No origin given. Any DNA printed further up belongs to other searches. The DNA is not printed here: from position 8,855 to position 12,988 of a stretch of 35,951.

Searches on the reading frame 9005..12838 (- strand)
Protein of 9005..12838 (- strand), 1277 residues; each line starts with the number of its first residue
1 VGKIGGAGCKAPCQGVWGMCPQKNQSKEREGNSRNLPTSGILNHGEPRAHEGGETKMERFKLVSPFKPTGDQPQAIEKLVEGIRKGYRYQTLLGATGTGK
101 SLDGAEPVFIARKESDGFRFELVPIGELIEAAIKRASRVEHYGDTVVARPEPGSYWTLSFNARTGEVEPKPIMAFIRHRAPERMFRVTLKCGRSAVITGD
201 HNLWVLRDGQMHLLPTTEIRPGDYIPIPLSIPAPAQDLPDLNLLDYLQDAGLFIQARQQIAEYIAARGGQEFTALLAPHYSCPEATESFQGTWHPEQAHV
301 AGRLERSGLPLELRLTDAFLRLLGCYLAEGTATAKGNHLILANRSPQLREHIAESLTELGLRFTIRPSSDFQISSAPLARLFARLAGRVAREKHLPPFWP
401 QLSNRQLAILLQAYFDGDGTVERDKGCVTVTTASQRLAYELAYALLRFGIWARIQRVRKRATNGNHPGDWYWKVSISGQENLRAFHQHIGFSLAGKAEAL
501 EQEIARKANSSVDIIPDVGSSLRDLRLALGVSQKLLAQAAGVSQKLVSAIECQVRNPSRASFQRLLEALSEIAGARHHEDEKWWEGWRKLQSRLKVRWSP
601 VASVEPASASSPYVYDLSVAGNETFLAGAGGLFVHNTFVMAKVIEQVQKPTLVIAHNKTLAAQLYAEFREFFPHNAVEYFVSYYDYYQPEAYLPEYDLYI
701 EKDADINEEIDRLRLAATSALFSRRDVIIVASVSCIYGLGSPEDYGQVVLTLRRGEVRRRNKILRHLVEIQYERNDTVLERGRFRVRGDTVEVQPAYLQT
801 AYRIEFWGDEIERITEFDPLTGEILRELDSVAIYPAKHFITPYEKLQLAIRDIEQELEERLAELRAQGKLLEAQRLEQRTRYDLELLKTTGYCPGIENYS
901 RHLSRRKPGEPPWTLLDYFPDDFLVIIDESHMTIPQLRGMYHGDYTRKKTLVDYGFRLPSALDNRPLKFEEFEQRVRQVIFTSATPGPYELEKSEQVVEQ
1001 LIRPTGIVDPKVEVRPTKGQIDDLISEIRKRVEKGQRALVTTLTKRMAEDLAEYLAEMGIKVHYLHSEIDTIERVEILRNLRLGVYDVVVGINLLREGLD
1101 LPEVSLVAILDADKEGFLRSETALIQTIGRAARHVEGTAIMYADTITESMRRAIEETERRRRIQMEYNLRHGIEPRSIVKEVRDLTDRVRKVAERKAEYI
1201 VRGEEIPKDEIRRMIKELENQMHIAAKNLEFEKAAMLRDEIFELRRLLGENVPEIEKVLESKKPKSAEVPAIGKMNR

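Call 27: search_protein_families(library=pfam, proteins=[window:9005-12838:-])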
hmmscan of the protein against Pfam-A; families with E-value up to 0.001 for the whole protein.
window:9005-12838:- (1277 aa): 10 families
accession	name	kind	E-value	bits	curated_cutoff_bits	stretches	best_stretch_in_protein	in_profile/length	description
PF17757.6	UvrB_inter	-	2.8e-35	120.7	22.9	1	750-839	1-91/91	UvrB interaction domain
PF14528.11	LAGLIDADG_3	-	1.6e-22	80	22.5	1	407-490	3-82/82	LAGLIDADG-like domain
PF12344.14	UvrB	-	3.1e-22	78.6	27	1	1141-1183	1-43/43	Ultra-violet resistance protein B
PF00271.37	Helicase_C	-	8.7e-20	71.5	23.5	1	1021-1134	3-109/110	Helicase conserved C-terminal domain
PF14890.11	Intein_splicing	-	1e-13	51.8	35.8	1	157-636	23-155/155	Intein splicing domain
PF02151.25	UVR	-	1.4e-08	34.6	21.5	1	1213-1246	2-35/36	UvrB/uvrC motif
PF04851.21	ResIII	-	1.2e-07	32.2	22.5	0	637-677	37-82/164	Type III restriction enzyme, res subunit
PF01381.28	HTH_3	-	8.9e-07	29.3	23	1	522-569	1-48/55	Helix-turn-helix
PF13560.12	HTH_31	-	1.8e-05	25.3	27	1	519-569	3-54/64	Helix-turn-helix domain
PF00270.35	DEAD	-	2.6e-05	24.4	26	0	71-141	3-70/167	DEAD/DEAH box helicase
